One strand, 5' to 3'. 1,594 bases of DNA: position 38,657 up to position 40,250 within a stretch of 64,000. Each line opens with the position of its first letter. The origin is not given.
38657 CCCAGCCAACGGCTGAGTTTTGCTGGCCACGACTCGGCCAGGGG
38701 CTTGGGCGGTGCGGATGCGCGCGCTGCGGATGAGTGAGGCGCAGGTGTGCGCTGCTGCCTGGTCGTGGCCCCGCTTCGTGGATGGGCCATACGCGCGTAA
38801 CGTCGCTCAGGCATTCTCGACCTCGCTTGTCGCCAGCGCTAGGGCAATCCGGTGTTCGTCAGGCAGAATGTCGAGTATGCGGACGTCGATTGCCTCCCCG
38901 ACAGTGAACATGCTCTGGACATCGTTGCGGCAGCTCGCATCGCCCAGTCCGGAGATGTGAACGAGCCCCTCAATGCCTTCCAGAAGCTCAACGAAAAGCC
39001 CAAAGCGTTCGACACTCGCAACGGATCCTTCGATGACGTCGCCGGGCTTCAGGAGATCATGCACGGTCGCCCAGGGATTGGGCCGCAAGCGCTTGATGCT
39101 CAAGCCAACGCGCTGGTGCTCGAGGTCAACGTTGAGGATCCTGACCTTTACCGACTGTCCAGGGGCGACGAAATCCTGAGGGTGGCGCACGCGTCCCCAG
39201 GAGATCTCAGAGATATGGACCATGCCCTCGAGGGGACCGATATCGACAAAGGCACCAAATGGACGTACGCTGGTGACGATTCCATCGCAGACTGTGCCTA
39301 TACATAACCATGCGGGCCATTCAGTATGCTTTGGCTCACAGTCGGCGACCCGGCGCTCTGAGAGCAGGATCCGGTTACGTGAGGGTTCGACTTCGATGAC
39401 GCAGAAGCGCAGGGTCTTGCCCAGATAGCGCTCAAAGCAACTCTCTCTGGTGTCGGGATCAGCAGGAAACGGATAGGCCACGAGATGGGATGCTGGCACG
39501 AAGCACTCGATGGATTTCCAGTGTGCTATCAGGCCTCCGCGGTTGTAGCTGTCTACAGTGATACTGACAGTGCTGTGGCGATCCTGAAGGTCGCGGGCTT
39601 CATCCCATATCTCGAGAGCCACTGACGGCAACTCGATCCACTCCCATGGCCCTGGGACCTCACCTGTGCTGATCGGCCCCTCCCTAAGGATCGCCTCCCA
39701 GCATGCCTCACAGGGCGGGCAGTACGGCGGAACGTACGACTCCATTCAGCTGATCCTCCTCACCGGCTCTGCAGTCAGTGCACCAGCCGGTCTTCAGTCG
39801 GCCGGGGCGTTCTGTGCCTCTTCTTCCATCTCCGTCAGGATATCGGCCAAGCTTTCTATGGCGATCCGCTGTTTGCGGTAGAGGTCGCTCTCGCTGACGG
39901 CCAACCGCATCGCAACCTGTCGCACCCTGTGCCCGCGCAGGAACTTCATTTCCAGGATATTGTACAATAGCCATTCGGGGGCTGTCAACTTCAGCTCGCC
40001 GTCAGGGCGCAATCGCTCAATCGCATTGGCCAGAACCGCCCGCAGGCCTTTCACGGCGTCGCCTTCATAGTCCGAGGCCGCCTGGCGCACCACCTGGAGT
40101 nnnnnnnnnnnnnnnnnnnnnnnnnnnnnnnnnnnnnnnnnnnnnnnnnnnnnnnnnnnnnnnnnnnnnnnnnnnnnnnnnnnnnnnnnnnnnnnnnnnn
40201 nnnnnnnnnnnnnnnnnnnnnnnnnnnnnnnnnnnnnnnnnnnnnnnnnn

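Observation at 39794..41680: Membrane-embedded one-component regulator candidate: 7TM sensor, GAF and sigma-70 region-4-like HTH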

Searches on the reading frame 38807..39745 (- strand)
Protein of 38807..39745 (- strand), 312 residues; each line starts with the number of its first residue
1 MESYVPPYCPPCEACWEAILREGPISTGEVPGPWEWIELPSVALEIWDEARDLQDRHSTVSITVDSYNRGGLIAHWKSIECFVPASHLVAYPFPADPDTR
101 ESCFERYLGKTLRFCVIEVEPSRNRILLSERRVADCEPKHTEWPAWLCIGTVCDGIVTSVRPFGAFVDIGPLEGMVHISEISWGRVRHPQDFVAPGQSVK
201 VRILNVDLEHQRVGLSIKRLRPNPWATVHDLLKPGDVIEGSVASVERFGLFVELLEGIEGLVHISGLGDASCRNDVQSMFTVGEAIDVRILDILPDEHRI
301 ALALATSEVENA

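Call 3: search_protein_families(library=pfam, proteins=[window:38807-39745:-], max_evalue=1)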
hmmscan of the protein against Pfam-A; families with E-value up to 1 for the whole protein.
window:38807-39745:- (312 aa): 6 families
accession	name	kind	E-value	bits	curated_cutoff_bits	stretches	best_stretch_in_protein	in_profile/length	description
PF00575.29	S1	-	9.3e-41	138.5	22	3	149-218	4-74/74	S1 RNA binding domain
PF23459.1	S1_RRP5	-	6.1e-18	65.6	27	2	147-216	1-71/72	RRP5 S1 domain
PF21710.3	Spt6_S1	-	5.1e-05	23.9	27.5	1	230-304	12-86/91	Spt6, S1/OB domain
PF24685.1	OB_RRP5_4th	-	6.5e-05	23.3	31.5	1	233-295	7-73/92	RRP5 OB-fold domain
PF18614.7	RNase_II_C_S1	-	0.017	15.4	26.6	1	184-216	26-57/59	RNase II-type exonuclease C-terminal S1 domain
PF02933.23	CDC48_2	-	0.2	11.7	22.4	0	107-122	29-44/64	Cell division protein 48 (CDC48), domain 2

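Call 4: search_protein_families(library=ncbifam, proteins=[window:38807-39745:-], max_evalue=1)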
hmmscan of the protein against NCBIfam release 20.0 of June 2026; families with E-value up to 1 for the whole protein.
window:38807-39745:- (312 aa): 34 families (the best 25 are shown)
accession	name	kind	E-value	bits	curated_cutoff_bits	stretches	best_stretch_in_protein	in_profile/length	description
NF005208.0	PRK06676.1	equivalog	1.7e-68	231.4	368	1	47-308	97-351/391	30S ribosomal protein S1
NF000907.0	PRK00087.1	equivalog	1.3e-62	212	624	1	45-306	378-634/671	bifunctional 4-hydroxy-3-methylbut-2-enyl diphosphate reductase/30S ribosomal protein S1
NF004952.0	PRK06299.1-2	equivalog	5.7e-62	209.8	524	1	44-304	119-373/580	30S ribosomal protein S1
TIGR00717.1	rpsA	equivalog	1.1e-56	192.5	577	1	45-304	89-342/516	30S ribosomal protein S1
NF004953.0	PRK06299.1-3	equivalog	2.4e-52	178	720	1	44-305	114-369/580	30S ribosomal protein S1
NF004954.0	PRK06299.1-4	equivalog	8.7e-50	169.4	727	1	44-306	92-348/560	30S ribosomal protein S1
NF005911.0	PRK07899.1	equivalog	1.2e-47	162.8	691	1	46-306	112-364/486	30S ribosomal protein S1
NF010379.0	PRK13806.1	equivalog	5.3e-47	160.6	648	1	105-307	156-365/491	30S ribosomal protein S1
NF004956.0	PRK06299.1-6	equivalog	7.4e-42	143.7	711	1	56-304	115-355/554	30S ribosomal protein S1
NF004951.0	PRK06299.1-1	equivalog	7.8e-40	136.8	918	1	47-306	95-348/556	30S ribosomal protein S1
NF004955.0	PRK06299.1-5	equivalog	4.2e-37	127.6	878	1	55-305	110-354/566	30S ribosomal protein S1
NF005639.0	PRK07400.1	equivalog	1.4e-35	122.7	460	2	46-230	108-277/318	30S ribosomal protein S1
NF040579.1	S1_dom_CvfD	subfamily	2.5e-34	117.9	117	2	149-223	3-78/113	CvfD/Ygs/GSP13 family RNA-binding post-transcriptional regulator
NF005973.0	PRK08059.1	equivalog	3.7e-34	117.5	148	2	149-224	7-83/123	S1 domain-containing post-transcriptional regulator GSP13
NF006363.0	PRK08582.1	equivalog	6.3e-25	88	171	2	149-221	5-77/140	S1 domain-containing RNA-binding protein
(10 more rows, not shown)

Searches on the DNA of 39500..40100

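Call 68: search_rna_families(source=window, start=39500, end=40100, threshold=evalue, max_evalue=1)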
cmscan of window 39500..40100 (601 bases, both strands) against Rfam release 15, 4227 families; matches with E-value up to 1: 0.
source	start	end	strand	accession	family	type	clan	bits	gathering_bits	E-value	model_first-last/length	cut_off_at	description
